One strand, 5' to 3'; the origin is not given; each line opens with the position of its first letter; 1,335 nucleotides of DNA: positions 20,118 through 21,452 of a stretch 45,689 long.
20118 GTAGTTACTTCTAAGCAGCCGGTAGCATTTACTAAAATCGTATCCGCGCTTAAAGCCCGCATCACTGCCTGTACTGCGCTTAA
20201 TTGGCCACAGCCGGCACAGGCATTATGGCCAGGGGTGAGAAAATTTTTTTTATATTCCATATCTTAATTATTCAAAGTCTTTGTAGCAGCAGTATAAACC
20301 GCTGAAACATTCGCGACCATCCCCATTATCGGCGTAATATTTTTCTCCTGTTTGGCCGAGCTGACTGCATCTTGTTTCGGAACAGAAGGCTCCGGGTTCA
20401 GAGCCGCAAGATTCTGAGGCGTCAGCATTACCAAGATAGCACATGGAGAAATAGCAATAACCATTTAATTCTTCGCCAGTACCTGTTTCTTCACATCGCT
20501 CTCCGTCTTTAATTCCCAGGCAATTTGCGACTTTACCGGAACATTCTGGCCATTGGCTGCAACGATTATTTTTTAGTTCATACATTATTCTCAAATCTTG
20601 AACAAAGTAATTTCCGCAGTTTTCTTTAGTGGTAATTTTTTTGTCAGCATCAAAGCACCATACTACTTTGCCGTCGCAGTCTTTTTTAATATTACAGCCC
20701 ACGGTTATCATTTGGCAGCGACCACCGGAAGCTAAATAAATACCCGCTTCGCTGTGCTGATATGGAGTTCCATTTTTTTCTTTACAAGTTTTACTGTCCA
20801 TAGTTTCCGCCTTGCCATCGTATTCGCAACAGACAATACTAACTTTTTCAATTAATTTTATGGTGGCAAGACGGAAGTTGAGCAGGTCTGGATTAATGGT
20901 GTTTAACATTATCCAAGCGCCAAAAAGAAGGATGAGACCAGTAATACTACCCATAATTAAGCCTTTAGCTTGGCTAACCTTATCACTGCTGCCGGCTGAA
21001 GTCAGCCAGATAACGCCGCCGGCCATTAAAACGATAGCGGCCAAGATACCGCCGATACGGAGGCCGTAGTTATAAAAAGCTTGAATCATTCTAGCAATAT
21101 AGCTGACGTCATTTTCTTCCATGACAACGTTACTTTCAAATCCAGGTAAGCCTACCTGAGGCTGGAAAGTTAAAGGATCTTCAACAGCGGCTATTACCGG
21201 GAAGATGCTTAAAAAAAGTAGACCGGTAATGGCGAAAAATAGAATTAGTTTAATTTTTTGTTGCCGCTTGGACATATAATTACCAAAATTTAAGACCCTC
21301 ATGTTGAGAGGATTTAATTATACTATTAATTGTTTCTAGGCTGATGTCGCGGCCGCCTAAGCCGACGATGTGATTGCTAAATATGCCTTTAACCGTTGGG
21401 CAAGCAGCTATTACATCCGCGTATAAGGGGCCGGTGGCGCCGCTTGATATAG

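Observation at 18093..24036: Central-metabolism operon hijacked by surface genes: dsbA-like, porG, porD, porA, [Cys-rich pilin-like], porB, [Cys-rich pilin-like-M15]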

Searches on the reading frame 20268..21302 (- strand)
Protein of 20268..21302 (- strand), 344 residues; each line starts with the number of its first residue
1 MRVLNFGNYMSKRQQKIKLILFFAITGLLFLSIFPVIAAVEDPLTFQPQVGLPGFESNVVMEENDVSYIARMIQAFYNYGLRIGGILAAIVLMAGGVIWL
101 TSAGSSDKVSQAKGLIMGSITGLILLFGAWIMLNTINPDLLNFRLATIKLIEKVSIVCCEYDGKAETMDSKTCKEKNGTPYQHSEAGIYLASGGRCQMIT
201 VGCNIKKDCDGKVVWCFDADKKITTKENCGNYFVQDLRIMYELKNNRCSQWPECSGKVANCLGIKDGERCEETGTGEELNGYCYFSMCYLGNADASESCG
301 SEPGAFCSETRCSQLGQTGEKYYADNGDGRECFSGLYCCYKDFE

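Call 3: search_protein_families(library=pfam, proteins=[window:20268-21302:-], max_evalue=0.01)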
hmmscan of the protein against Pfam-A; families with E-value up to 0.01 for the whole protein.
window:20268-21302:- (344 aa): 1 family
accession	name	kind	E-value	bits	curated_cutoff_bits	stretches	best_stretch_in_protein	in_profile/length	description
PF18895.5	T4SS_pilin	-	1e-06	29.2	26.6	1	69-136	5-71/71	Type IV secretion system pilin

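Call 4: search_protein_families(library=ncbifam, proteins=[window:20268-21302:-], max_evalue=0.01)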
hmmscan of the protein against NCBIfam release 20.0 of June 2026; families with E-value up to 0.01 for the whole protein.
window:20268-21302:- (344 aa): 1 family
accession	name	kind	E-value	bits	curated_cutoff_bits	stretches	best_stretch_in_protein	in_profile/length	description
NF045849.1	ICE_MMCAP2_0565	equivalog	0.0027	17.3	40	1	71-136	11-76/80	Mbov_0395 family pilin-like conjugal transfer protein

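Call 10: find_homologous_proteins(query=window:20268-21275:-, max_evalue=0.001)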
Query window:20268-21275:- (335 aa): 187 proteins with E <= 0.001 among 3076 candidates; the best 120 are listed.
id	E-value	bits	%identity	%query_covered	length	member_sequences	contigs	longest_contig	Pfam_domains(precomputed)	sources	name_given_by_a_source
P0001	2.1e-202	690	86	100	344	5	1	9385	PF18895.6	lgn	-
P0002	1.5e-200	683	85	100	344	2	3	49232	PF18895.6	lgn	-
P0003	1.6e-130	453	57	100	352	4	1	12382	PF18895.6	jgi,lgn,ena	-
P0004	5.8e-129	448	59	98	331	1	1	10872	-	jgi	jgi:hypothetical protein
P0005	6.1e-111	389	53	91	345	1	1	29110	PF18895.6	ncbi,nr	ncbi:MAG: pilin [Candidatus Falkowbacteria bacterium]|nr:pilin [Candidatus Falkowbacteria bacterium]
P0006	5.9e-109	382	52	99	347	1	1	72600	PF18895.6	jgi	jgi:hypothetical protein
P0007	7.3e-109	382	53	92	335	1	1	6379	PF18895.6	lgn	-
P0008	1.7e-102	361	52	95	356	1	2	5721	PF18895.6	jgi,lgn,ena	-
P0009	7.2e-102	359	51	98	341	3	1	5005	PF18895.6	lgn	-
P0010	3.6e-101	357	48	97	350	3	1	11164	PF18895.6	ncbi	-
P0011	3.0e-100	354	47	99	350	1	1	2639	PF18895.6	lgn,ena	-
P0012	3.0e-96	341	50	98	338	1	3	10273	PF18895.6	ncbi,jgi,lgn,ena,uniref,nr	ncbi:hypothetical protein CVU83_01955 [Candidatus Falkowbacteria bacterium HGW-Falkowbacteria-2]|uni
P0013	1.2e-89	319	53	99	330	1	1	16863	PF18895.6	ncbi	-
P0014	1.1e-81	293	44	97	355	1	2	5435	PF18895.6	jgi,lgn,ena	-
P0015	8.0e-78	280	44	96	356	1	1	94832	PF18895.6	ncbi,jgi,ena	-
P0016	2.0e-76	275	43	99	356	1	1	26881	PF18895.6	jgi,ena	-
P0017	4.6e-73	264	55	83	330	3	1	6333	PF18895.6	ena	-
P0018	5.1e-58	215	38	99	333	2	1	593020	PF18895.6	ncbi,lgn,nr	ncbi:MAG: pilin [Patescibacteria group bacterium]|nr:pilin [Patescibacteria group bacterium]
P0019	2.6e-57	213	40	97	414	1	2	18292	PF18895.6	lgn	-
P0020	1.2e-56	210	40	98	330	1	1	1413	PF18895.6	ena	-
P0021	3.8e-56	209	40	98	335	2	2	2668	PF18895.6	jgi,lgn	-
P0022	3.9e-56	209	35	99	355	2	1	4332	PF18895.6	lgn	-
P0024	4.2e-51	192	36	97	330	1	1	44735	PF18895.6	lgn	-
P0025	1.0e-50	191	40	91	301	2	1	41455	PF18895.6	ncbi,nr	ncbi:hypothetical protein JXE04_01930 [Patescibacteria group bacterium]|nr:hypothetical protein [Pat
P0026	7.3e-49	185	68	42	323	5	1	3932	PF18895.6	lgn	-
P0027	1.0e-47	181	35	98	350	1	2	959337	-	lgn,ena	-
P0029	1.7e-46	177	36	99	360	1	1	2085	PF18895.6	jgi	-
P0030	1.2e-45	174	34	95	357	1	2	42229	PF18895.6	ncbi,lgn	-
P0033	1.8e-44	170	35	96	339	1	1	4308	PF18895.6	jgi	jgi:hypothetical protein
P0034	4.0e-44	169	34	97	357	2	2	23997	PF18895.6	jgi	-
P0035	4.6e-44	169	35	95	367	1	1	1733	PF18895.6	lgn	-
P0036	6.8e-44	168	38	83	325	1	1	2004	PF18895.6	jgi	jgi:hypothetical protein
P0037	7.0e-44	168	49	54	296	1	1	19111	PF18895.6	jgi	-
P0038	7.5e-44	168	39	83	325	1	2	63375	PF18895.6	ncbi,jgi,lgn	-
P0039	8.4e-44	168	35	99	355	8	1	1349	PF18895.6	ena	-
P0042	8.0e-42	162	38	82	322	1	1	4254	PF18895.6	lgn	-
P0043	8.2e-42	162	35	89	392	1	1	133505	PF18895.6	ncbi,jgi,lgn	ncbi:MAG: pilin [Patescibacteria group bacterium]|jgi:hypothetical protein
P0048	9.7e-40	155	35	89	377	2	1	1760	PF18895.6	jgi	-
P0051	1.3e-38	151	35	97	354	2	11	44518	PF18895.6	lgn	-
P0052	1.4e-38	151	34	97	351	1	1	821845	-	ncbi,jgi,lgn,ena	ncbi:MAG: pilin [Patescibacteria group bacterium]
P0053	2.3e-38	150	34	89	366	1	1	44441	PF18895.6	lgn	-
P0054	2.4e-38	150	35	97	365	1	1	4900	PF18895.6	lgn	-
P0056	4.6e-36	143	33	97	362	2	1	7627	PF18895.6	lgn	-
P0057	1.5e-35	141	33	97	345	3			PF18895.6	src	-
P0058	2.6e-35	140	43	50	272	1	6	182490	PF18895.6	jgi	jgi:hypothetical protein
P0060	4.3e-34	136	50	40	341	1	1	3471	PF18895.6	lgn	-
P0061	1.7e-33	134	34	95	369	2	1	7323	PF18895.6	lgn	-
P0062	1.8e-33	134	41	54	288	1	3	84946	PF18895.6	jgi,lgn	-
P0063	2.1e-33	134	42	61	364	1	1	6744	PF18895.6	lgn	-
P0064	3.8e-33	133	48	44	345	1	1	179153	PF18895.6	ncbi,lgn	ncbi:MAG: pilin [Bacillota bacterium]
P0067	1.1e-32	132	45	43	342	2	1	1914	PF18895.6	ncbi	-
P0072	7.9e-32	129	43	44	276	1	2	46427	PF18895.6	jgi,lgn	-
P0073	9.3e-32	129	54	39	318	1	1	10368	PF18895.6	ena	-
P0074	1.1e-31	128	44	52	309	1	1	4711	PF18895.6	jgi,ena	-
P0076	6.3e-31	126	35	89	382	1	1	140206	PF18895.6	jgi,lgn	jgi:hypothetical protein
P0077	7.1e-31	126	33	96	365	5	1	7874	PF18895.6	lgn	-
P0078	1.9e-30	124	49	41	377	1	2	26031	PF18895.6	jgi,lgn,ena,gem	-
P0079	2.2e-30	124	35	99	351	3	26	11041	PF18895.6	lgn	-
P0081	3.4e-30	123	42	50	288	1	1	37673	PF18895.6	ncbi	-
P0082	4.6e-30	123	43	51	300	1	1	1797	PF18895.6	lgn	-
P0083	8.9e-30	122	35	99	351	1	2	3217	PF18895.6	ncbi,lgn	-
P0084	1.9e-29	121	32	96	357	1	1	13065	PF18895.6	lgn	-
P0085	2.2e-29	121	45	45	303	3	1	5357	PF18895.6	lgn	-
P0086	2.4e-29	121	38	56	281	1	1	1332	PF18895.6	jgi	jgi:hypothetical protein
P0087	3.0e-29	120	38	50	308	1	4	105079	PF18895.6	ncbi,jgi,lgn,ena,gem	ncbi:MAG: pilin [Patescibacteria group bacterium]|jgi:hypothetical protein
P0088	8.6e-29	119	30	96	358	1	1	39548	PF18895.6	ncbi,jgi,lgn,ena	-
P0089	2.2e-28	117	48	41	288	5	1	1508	PF18895.6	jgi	-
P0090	2.9e-28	117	32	90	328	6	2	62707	PF18895.6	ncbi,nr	ncbi:MAG: pilin [Patescibacteria group bacterium]|nr:pilin [Patescibacteria group bacterium] MDD4466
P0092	1.3e-27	115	45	41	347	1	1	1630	PF18895.6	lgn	-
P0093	1.8e-27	114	47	36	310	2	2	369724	PF18895.6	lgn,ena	-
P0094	4.5e-27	113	32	82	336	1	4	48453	PF18895.6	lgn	-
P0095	6.4e-27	113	49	42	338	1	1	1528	PF18895.6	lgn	-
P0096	6.9e-27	113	45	44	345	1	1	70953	PF18895.6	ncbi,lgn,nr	ncbi:MAG: hypothetical protein NTY31_00500 [Candidatus Falkowbacteria bacterium]|nr:hypothetical pro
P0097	9.4e-27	112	41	46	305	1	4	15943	PF18895.6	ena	-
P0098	1.5e-26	111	32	97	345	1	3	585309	PF18895.6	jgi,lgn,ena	-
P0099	2.3e-26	111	29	91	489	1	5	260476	PF18895.6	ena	-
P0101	7.7e-26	109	33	81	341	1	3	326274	PF18895.6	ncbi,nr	ncbi:MAG: pilin [Patescibacteria group bacterium]|nr:pilin [Patescibacteria group bacterium] MDD5294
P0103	2.1e-25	108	57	27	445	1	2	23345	PF02557.23,PF18895.6,PF01427.23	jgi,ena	-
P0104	2.5e-25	107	40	45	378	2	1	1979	PF18895.6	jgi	-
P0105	4.2e-25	107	51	34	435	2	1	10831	PF02557.23,PF18895.6,PF01427.23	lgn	-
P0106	8.2e-25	106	30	92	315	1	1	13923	PF18895.6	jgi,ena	-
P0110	2.4e-24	104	42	41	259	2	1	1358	PF18895.6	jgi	-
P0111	3.2e-24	104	44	42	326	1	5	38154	PF18895.6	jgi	jgi:hypothetical protein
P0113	3.5e-24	104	31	99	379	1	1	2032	PF18895.6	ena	-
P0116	1.2e-23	102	42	51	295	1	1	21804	PF18895.6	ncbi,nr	ncbi:MAG: pilin [Patescibacteria group bacterium]|nr:pilin [Patescibacteria group bacterium]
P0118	3.5e-23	100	49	34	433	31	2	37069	PF02557.23,PF01427.23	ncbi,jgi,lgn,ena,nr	ncbi:MAG TPA: D-alanyl-D-alanine carboxypeptidase family protein [bacterium]|jgi:D-alanyl-D-alanine 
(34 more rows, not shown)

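Call 12: find_encoding_contigs(protein=P0006, flank=8000, max_places=3)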
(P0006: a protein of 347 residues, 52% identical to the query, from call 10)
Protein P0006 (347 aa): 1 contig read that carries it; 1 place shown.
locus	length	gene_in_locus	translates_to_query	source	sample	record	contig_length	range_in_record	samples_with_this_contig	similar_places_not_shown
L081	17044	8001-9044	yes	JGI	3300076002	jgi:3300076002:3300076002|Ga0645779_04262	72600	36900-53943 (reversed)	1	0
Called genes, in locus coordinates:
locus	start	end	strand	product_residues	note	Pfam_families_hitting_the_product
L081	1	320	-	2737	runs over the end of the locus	PF02018:CBM_4_9 (faint)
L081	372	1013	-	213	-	PF18884:TSP3_bac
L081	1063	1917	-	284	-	PF00398:RrnaAD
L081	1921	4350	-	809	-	PF00133:tRNA-synt_1, PF09334:tRNA-synt_1g, PF13603:tRNA-synt_1_2, PF08264:Anticodon_1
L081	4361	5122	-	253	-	PF03372:Exo_endo_phos, PF14529:Exo_endo_phos_2 (faint)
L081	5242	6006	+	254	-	PF13462:Thioredoxin_4, PF01323:DSBA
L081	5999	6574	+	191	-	PF01558:POR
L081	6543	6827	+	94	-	PF00037:Fer4, PF12797:Fer4_2 (weak), PF12837:Fer4_6 (weak), PF13237:Fer4_10 (weak), PF14697:Fer4_21, PF12838:Fer4_7, PF13187:Fer4_9 (weak), PF00037:Fer4, +3 more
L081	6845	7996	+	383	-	PF01855:POR_N, PF17147:PFOR_II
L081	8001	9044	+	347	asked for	PF18895:T4SS_pilin (weak)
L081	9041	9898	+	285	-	PF02775:TPP_enzyme_C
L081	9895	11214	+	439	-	PF18895:T4SS_pilin (weak), PF00877:NLPC_P60 (weak)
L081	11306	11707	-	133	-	PF00075:RNase_H, PF13456:RVT_3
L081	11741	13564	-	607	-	PF01368:DHH, PF02272:DHHA1, PF17768:RecJ_OB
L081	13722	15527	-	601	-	PF00009:GTP_EFTU, PF01926:MMR_HSR1 (faint), PF03144:GTP_EFTU_D2 (weak), PF22042:EF-G_D2 (weak), PF14492:EFG_III (faint), PF00679:EFG_C, PF06421:LepA_C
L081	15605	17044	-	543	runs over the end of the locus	PF03023:MurJ, PF01943:Polysacc_synt, PF13440:Polysacc_synt_3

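Call 20: search_protein_families(library=pfam, proteins=[L081:9895-11214:+], max_evalue=0.05)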
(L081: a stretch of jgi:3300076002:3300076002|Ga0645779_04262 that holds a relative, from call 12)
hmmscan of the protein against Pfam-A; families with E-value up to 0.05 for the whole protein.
L081:9895-11214:+ (439 aa): 2 families
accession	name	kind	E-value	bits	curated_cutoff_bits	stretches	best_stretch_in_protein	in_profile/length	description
PF18895.5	T4SS_pilin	-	8.7e-07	29.4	26.6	1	187-253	4-69/71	Type IV secretion system pilin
PF00877.26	NLPC_P60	-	1.9e-06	28.2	23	1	330-403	11-81/105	NlpC/P60 family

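Call 23: find_encoding_contigs(protein=P0027, flank=7000, max_places=2)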
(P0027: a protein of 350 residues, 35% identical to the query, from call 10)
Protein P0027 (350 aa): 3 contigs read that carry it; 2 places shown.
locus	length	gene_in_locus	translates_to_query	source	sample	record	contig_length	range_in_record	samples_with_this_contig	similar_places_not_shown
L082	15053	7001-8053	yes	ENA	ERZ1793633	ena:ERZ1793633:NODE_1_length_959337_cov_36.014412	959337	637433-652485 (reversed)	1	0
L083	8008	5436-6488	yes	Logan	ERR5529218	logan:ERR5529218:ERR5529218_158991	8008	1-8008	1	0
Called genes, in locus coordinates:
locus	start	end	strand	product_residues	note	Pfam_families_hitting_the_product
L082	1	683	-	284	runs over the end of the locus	PF00398:RrnaAD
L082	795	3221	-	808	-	PF00133:tRNA-synt_1, PF09334:tRNA-synt_1g, PF13603:tRNA-synt_1_2, PF00133:tRNA-synt_1, PF08264:Anticodon_1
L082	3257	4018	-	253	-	PF03372:Exo_endo_phos, PF14529:Exo_endo_phos_2 (faint)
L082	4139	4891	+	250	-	PF13462:Thioredoxin_4, PF01323:DSBA (weak), PF13098:Thioredoxin_2 (faint)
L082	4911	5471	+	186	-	PF01558:POR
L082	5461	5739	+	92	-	PF13534:Fer4_17 (faint), PF25160:LdpA_Fe-S-bd (faint), PF13237:Fer4_10 (weak), PF14697:Fer4_21, PF12838:Fer4_7, PF13187:Fer4_9 (weak), PF00037:Fer4, PF12837:Fer4_6 (weak), +2 more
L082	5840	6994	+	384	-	PF01855:POR_N, PF17147:PFOR_II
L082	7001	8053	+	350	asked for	-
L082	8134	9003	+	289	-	PF02775:TPP_enzyme_C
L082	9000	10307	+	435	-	PF18895:T4SS_pilin (weak)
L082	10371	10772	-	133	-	PF00075:RNase_H, PF13456:RVT_3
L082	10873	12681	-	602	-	PF01368:DHH, PF02272:DHHA1, PF17768:RecJ_OB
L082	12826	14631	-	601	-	PF00009:GTP_EFTU, PF01926:MMR_HSR1 (weak), PF03144:GTP_EFTU_D2, PF22042:EF-G_D2 (weak), PF14492:EFG_III (weak), PF00679:EFG_C, PF06421:LepA_C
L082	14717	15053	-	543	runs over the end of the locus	PF03023:MurJ, PF01943:Polysacc_synt (weak), PF13440:Polysacc_synt_3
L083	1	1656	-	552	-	?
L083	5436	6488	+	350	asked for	-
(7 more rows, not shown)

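Call 24: find_encoding_contigs(protein=P0052, flank=7000, max_places=2)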
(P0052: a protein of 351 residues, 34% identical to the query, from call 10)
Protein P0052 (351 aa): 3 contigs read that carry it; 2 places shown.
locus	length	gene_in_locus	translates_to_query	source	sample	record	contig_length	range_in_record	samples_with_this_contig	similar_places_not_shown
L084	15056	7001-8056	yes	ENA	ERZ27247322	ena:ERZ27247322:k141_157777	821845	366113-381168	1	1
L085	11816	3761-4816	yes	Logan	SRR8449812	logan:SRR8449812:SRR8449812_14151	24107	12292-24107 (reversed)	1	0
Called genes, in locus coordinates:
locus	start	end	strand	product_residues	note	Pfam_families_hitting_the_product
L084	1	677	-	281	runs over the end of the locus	PF00398:RrnaAD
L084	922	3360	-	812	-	PF00133:tRNA-synt_1, PF09334:tRNA-synt_1g, PF13603:tRNA-synt_1_2, PF00133:tRNA-synt_1, PF08264:Anticodon_1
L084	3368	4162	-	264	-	PF03372:Exo_endo_phos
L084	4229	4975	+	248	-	PF13462:Thioredoxin_4, PF01323:DSBA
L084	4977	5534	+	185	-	PF01558:POR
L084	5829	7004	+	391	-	PF01855:POR_N, PF17147:PFOR_II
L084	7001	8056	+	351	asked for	-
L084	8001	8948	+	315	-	PF02775:TPP_enzyme_C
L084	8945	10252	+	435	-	-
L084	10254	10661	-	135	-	PF00075:RNase_H, PF13456:RVT_3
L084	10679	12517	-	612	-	PF01368:DHH, PF02272:DHHA1, PF17768:RecJ_OB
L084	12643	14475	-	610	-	PF00009:GTP_EFTU, PF01926:MMR_HSR1 (weak), PF22042:EF-G_D2 (weak), PF03144:GTP_EFTU_D2, PF16658:RF3_C (faint), PF00679:EFG_C, PF06421:LepA_C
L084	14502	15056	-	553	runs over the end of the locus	PF03023:MurJ, PF13440:Polysacc_synt_3, PF01554:MatE (weak)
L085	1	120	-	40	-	?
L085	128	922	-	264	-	PF03372:Exo_endo_phos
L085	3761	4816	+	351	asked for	-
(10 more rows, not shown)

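Call 31: predict_structure(alignment_id=A1)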
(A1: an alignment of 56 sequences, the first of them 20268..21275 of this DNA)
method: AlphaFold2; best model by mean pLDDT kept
length: 335 residues; sequences in the alignment: 56
mean_pLDDT: 82.5   pTM: 0.55
mean pLDDT of the five models: 82.5, 81.7, 80.4, 79.6, 79.0
residues with pLDDT >= 90: 123; 70-90: 156; 50-70: 50; < 50: 6
segments of 3 or more residues with pLDDT < 50: none
pLDDT, mean of each block of 10 residues (from residue 1): 73 80 56 61 68 64 76 83 86 84 85 84 74 55 72 88 89 85 89 94 93 91 92 93 92 88 80 91 93 92 85 90 95 79
secondary structure, 60 per line:
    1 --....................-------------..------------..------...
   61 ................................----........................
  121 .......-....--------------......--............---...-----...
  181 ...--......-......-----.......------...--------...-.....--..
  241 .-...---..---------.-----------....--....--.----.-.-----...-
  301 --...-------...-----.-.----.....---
elements in order: H3-22 H58-92 H97-127 H129-132 E147-152 E155-160 H161-166 E170-172 E178-183 E186-191 E193-198 E204-210 E217-219 E228-230 E232-236 E272-275 E278-281 E297-299 E313-315 E328-332

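Call 34: fold_search(model_id=the predicted structure, library=pdb)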
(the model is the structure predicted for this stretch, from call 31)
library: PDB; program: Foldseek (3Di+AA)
matches with E <= 10: 115; with E <= 0.001: 0
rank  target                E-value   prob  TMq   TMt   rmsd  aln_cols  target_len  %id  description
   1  9l9t_A                2.6e-01  0.35  0.17  0.29  20.2       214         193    9  Crystal structure of a coronaviral M protein in complex with a C-terminal peptide of the N protein (released 2025-11-05)
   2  8zal_B                4.2e-01  0.25  0.21  0.21  16.2       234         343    9  EmrAB-TolC MFS-type tripartite multidrug efflux pump EA (released 2025-04-30)
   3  5n9j_W                4.2e-01  0.08  0.11  0.08  20.1       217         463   12  Core Mediator of transcriptional regulation (released 2017-05-17)
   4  7y9b_A                4.4e-01  0.35  0.17  0.30  20.9       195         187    9  Crystal structure of the membrane (M) protein of a SARS-COV-2-related coronavirus (released 2022-08-17)
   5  8zar_D                5.3e-01  0.15  0.20  0.18  38.4       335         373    9  EmrAB-TolC MFS-type tripartite multidrug efflux pump FA (released 2025-04-30)
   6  8zal_A                6.6e-01  0.20  0.21  0.21  16.8       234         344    8  EmrAB-TolC MFS-type tripartite multidrug efflux pump EA (released 2025-04-30)
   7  8zar_C                7.0e-01  0.20  0.21  0.21  16.4       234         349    8  EmrAB-TolC MFS-type tripartite multidrug efflux pump FA (released 2025-04-30)
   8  8zar_B                7.0e-01  0.18  0.21  0.21  16.3       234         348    8  EmrAB-TolC MFS-type tripartite multidrug efflux pump FA (released 2025-04-30)
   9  3fpp_A                7.5e-01  0.10  0.18  0.21  17.1       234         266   11  Crystal structure of E.coli MacA (released 2009-04-28)
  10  2f1m_B                7.9e-01  0.14  0.18  0.26  19.1       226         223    8  Conformational flexibility in the multidrug efflux system protein AcrA (released 2006-03-21)
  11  2f1m_A                1.1e+00  0.13  0.19  0.26  18.7       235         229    8  Conformational flexibility in the multidrug efflux system protein AcrA (released 2006-03-21)
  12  8wfn_C                1.1e+00  0.05  0.06  0.16   8.6        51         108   18  Cryo-EM structure of DSR2-TTP (released 2024-05-01)
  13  8dfu_0                1.2e+00  0.93  0.20  0.73   5.4        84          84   18  Cryo-EM structure of conjugation pili from Aeropyrum pernix (released 2023-03-22)
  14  5n83_B                1.3e+00  0.01  0.08  0.12  18.9       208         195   13  Structure of the distal domain of mouse adenovirus 2 fibre, methylmercury chloride derivative (released 2018-03-14)
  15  2f1m_D                1.6e+00  0.10  0.19  0.27  18.7       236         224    8  Conformational flexibility in the multidrug efflux system protein AcrA (released 2006-03-21)
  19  8exh_A                1.9e+00  0.35  0.15  0.52   4.3        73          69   26  Agrobacterium tumefaciens Tpilus (released 2023-03-22)
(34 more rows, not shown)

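Call 36: find_encoding_contigs(protein=P0002, flank=8000, max_places=2)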
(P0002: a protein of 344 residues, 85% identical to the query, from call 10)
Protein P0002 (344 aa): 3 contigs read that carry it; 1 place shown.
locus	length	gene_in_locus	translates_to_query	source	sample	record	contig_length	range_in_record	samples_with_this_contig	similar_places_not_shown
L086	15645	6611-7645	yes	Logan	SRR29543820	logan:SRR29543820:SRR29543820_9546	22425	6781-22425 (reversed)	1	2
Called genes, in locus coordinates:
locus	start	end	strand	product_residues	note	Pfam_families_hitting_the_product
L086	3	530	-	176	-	?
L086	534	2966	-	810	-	PF00133:tRNA-synt_1, PF09334:tRNA-synt_1g, PF13603:tRNA-synt_1_2, PF00133:tRNA-synt_1, PF08264:Anticodon_1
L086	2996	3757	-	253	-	PF03372:Exo_endo_phos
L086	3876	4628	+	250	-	PF13098:Thioredoxin_2 (faint), PF13462:Thioredoxin_4, PF01323:DSBA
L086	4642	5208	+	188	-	PF01558:POR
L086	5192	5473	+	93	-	PF13534:Fer4_17 (faint), PF17179:Fer4_22 (faint), PF13187:Fer4_9 (faint), PF13237:Fer4_10 (weak), PF14697:Fer4_21, PF12838:Fer4_7, PF12837:Fer4_6 (weak), PF00037:Fer4 (weak), +3 more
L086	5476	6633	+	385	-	PF01855:POR_N, PF17147:PFOR_II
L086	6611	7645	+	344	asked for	PF18895:T4SS_pilin (weak)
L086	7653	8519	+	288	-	PF02775:TPP_enzyme_C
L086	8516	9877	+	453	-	-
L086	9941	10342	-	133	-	PF00075:RNase_H, PF13456:RVT_3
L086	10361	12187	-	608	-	PF01368:DHH, PF02272:DHHA1, PF17768:RecJ_OB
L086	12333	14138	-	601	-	PF00009:GTP_EFTU, PF01926:MMR_HSR1 (faint), PF03144:GTP_EFTU_D2, PF22042:EF-G_D2 (weak), PF14492:EFG_III (faint), PF00679:EFG_C, PF06421:LepA_C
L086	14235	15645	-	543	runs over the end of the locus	PF03023:MurJ, PF01943:Polysacc_synt (weak), PF13440:Polysacc_synt_3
